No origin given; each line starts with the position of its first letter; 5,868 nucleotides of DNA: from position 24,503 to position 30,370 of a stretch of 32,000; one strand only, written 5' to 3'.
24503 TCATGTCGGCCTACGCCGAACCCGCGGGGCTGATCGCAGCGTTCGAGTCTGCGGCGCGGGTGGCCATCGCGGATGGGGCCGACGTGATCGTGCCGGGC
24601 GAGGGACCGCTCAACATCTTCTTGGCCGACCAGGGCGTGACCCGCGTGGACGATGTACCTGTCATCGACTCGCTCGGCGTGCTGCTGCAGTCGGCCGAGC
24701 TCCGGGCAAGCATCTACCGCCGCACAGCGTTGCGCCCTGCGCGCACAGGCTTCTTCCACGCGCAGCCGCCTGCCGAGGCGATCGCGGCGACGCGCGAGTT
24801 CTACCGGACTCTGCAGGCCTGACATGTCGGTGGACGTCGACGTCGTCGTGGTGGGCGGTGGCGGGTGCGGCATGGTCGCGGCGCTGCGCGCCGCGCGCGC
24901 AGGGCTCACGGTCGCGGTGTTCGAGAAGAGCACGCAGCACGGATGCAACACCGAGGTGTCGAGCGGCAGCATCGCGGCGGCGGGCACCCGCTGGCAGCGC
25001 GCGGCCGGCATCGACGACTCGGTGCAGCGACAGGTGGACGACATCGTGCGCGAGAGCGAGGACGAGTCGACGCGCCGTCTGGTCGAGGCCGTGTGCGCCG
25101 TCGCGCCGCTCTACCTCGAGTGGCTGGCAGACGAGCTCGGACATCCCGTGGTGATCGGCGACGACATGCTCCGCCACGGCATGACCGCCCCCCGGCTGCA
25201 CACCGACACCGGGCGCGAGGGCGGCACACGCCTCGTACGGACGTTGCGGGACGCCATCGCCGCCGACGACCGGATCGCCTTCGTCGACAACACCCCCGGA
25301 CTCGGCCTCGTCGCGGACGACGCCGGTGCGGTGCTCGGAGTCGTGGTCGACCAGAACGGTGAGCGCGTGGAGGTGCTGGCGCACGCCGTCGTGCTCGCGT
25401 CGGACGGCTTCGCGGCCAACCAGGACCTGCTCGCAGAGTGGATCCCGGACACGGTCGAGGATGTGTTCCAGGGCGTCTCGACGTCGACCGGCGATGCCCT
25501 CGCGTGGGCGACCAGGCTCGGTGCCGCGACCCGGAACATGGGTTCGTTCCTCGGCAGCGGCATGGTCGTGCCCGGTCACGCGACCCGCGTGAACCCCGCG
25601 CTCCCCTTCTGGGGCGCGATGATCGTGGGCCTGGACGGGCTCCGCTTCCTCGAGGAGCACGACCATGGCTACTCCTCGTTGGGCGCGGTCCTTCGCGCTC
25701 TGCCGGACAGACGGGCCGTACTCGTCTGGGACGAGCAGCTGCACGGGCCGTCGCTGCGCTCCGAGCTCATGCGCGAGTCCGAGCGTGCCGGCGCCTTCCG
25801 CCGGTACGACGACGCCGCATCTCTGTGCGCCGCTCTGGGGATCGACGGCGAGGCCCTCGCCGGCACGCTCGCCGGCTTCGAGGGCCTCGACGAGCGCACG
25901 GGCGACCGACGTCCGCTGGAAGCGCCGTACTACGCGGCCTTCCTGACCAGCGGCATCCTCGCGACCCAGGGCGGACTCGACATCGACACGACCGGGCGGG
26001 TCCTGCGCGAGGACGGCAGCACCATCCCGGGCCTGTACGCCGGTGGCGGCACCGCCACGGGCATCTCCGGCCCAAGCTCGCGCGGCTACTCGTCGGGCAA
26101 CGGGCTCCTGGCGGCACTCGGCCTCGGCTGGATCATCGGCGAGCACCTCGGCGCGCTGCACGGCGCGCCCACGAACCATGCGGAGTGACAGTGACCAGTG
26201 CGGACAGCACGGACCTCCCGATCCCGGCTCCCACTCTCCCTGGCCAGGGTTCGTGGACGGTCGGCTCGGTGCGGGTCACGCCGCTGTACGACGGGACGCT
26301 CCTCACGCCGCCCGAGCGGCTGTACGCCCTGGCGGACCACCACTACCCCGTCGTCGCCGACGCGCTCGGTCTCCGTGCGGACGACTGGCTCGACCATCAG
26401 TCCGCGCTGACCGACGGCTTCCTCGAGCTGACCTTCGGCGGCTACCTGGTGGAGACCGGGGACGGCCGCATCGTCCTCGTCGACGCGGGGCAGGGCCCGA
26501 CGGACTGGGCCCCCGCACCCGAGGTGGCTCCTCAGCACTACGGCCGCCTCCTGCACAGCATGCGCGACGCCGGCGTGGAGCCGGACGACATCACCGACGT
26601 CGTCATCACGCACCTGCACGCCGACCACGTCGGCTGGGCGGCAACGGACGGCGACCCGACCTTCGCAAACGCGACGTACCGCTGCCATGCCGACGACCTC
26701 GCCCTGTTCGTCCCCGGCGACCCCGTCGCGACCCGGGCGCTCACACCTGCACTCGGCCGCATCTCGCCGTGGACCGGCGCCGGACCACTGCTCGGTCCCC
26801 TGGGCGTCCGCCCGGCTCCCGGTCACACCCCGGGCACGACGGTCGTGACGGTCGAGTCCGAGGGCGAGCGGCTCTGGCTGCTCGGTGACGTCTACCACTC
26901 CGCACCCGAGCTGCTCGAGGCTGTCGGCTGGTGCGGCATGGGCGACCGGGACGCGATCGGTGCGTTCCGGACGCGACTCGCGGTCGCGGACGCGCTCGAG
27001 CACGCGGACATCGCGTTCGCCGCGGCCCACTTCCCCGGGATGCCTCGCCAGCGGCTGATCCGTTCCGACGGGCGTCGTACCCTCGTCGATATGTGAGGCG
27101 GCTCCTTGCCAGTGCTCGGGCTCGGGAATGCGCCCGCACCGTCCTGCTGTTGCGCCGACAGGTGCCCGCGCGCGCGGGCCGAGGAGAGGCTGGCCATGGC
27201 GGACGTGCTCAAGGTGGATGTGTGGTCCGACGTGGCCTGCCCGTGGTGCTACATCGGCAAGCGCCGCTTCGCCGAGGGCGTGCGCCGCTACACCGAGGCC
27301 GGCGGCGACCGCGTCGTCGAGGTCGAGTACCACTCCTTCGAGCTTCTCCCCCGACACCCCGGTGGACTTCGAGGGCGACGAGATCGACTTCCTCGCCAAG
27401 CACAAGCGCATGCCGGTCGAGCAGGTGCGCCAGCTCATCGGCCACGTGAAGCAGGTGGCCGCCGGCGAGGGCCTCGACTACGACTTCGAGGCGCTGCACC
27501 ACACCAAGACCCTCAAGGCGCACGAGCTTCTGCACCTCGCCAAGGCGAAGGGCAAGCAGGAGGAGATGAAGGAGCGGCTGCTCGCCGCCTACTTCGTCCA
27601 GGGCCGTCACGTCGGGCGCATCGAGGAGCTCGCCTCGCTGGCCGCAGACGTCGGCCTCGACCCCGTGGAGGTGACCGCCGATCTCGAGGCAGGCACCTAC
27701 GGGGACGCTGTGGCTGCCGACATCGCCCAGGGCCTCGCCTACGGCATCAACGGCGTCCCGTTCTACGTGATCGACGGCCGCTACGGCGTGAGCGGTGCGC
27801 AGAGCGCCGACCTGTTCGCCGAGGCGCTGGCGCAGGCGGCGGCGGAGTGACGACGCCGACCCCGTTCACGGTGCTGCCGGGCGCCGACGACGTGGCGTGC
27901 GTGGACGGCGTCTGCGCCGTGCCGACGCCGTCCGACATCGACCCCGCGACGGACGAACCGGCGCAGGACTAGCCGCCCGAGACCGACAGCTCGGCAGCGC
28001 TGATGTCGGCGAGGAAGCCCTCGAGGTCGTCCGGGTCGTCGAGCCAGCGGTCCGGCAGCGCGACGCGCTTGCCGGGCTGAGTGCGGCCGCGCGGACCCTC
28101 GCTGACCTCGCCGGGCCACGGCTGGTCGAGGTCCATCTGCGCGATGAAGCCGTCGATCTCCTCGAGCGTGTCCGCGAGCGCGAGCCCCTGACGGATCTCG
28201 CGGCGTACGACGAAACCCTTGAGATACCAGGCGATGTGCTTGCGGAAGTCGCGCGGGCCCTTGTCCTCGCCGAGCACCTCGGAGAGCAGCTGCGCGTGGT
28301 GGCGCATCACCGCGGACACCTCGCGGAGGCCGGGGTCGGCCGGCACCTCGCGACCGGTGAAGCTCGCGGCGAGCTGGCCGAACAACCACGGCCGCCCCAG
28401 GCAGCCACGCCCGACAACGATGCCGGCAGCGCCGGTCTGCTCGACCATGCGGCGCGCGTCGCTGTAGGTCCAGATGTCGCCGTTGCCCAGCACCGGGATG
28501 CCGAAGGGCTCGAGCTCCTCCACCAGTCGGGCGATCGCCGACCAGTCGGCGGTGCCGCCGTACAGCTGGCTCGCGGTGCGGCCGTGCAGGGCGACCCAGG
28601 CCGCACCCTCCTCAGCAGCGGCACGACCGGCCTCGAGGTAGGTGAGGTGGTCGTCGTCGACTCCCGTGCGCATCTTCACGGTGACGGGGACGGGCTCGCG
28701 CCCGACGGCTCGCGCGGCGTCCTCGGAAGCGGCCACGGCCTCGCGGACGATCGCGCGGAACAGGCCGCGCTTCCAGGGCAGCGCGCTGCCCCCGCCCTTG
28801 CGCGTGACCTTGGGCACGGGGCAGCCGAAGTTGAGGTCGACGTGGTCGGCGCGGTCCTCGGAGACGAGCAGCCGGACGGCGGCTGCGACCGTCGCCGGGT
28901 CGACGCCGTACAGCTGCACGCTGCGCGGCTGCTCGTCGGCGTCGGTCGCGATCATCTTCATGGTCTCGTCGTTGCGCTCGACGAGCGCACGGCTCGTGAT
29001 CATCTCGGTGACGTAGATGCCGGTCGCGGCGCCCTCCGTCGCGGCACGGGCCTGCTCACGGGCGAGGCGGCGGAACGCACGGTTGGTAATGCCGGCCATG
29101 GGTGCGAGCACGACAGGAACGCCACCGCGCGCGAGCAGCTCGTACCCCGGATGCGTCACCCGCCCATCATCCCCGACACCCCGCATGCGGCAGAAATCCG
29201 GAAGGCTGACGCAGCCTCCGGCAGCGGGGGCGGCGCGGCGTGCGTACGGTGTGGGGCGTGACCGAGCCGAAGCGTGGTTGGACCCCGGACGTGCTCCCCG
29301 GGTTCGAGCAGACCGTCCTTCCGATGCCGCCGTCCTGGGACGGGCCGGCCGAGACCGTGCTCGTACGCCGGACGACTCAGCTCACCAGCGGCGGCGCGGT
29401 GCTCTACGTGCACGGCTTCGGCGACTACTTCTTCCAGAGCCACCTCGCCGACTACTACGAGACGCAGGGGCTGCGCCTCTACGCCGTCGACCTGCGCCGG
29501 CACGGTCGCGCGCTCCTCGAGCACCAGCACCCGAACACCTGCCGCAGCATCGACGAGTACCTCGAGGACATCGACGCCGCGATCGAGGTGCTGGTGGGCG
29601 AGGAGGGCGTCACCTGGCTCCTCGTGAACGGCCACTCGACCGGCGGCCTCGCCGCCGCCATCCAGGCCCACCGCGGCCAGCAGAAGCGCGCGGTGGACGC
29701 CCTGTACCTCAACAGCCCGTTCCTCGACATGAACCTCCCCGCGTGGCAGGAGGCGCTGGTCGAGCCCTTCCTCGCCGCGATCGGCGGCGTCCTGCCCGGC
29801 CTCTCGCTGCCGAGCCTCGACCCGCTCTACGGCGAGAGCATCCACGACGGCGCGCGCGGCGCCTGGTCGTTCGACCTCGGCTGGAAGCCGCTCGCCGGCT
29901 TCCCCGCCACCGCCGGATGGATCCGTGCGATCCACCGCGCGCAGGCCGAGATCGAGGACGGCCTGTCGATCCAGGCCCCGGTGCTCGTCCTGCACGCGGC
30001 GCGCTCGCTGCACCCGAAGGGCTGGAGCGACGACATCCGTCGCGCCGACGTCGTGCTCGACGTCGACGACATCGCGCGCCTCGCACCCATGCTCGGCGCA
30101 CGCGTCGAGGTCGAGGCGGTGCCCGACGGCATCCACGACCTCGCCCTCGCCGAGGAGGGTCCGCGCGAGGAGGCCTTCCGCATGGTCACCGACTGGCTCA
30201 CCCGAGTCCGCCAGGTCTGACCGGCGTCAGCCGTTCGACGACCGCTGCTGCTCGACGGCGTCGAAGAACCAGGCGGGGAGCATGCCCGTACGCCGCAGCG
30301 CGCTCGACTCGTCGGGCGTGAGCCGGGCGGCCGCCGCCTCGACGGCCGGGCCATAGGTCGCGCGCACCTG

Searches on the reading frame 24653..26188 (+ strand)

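Call 37: search_protein_families(library=pfam, proteins=[window:24653-26188:+], max_evalue=0.00001)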
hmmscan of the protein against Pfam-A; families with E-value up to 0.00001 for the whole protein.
window:24653-26188:+ (511 aa): 4 families
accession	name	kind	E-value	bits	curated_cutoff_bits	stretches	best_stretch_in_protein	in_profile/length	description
PF00890.30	FAD_binding_2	-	3.1e-51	175.3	20.4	1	63-479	1-410/414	FAD binding domain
PF01266.30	DAO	-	2.8e-07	30.8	27.9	0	63-255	1-207/353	FAD dependent oxidoreductase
PF12831.13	FAD_oxidored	-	1.9e-06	27.9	27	1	63-134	1-72/416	FAD dependent oxidoreductase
PF07992.20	Pyr_redox_2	-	2.9e-06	27.4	26.1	1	63-122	2-58/291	Pyridine nucleotide-disulphide oxidoreductase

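Call 48: search_protein_families(library=ncbifam, proteins=[window:24653-26188:+], max_evalue=1e-10)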
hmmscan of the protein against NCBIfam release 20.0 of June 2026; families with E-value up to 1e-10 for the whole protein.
window:24653-26188:+ (511 aa): 24 families
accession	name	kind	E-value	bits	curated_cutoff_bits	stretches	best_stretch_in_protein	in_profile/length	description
TIGR01813.1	flavo_cyto_c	subfamily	4.2e-52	177.4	285.45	1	63-475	1-425/444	flavocytochrome c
NF005064.0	PRK06481.1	equivalog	3.5e-43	148.1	542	1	32-476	31-479/506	flavocytochrome c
NF009473.0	PRK12835.1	subfamily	1.6e-36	126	837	3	58-158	8-108/585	FAD-binding protein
NF005510.0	PRK07121.1-3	subfamily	5.9e-36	124.2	481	2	179-489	165-476/492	FAD-binding protein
NF005511.0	PRK07121.1-4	equivalog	9.1e-36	123.4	466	2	235-485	259-525/553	FAD-binding protein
NF009478.0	PRK12844.1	equivalog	9.5e-35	119.9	789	1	191-415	209-441/559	3-ketosteroid-delta-1-dehydrogenase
NF005882.1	PRK07843.1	equivalog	1.7e-32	112.6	788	2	423-493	473-541/547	3-oxosteroid 1-dehydrogenase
NF005508.0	PRK07121.1-1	equivalog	9.9e-29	100.2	537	2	178-485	159-476/497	FAD-binding protein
NF006130.0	PRK08274.1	equivalog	1.4e-28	100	369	1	59-498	3-457/467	FAD-dependent tricarballylate dehydrogenase TcuA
NF053717.1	VnlPnlRedVprA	equivalog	3e-28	98.9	600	1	62-300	7-241/481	vinyl phenol reductase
NF009474.0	PRK12837.1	equivalog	1e-27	97.2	675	1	188-412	169-402/513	FAD-binding protein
NF004789.0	PRK06134.1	subfamily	1.1e-27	96.8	747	1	57-152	8-103/581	FAD-dependent oxidoreductase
NF009477.0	PRK12843.1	equivalog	4.7e-27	94.7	758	1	59-152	14-107/578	FAD-dependent oxidoreductase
NF009479.0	PRK12845.1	equivalog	1.2e-25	89.9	793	0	220-409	245-450/566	3-ketosteroid-delta-1-dehydrogenase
NF005512.0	PRK07121.1-5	subfamily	1.6e-25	89.7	812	1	218-485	207-472/489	FAD-binding protein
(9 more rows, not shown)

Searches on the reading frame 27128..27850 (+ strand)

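Call 37: search_protein_families(library=pfam, proteins=[window:27128-27850:+], max_evalue=0.00001)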
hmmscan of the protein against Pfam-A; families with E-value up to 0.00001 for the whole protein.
window:27128-27850:+ (240 aa): 1 family
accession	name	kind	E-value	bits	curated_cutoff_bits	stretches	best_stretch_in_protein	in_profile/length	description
PF01323.26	DSBA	-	1.6e-27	97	25.6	1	78-235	36-191/191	DSBA-like thioredoxin domain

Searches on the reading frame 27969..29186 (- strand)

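Call 37: search_protein_families(library=pfam, proteins=[window:27969-29186:-], max_evalue=0.00001)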
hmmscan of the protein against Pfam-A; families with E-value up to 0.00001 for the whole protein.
window:27969-29186:- (405 aa): 1 family
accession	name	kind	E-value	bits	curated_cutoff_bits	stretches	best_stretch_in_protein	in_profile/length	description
PF01207.24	Dus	-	1.2e-83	281.3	20.4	1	27-340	2-294/311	Dihydrouridine synthase (Dus)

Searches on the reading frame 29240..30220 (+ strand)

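Call 37: search_protein_families(library=pfam, proteins=[window:29240-30220:+], max_evalue=0.00001)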
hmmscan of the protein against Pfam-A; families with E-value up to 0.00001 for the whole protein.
window:29240-30220:+ (326 aa): 2 families
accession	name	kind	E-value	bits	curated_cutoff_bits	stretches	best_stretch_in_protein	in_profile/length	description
PF12146.15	Hydrolase_4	-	2.2e-18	66.9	27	1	52-254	5-200/239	Serine aminopeptidase, S33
PF12697.13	Abhydrolase_6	-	2.4e-08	35.3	26.3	1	54-268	1-188/217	Alpha/beta hydrolase family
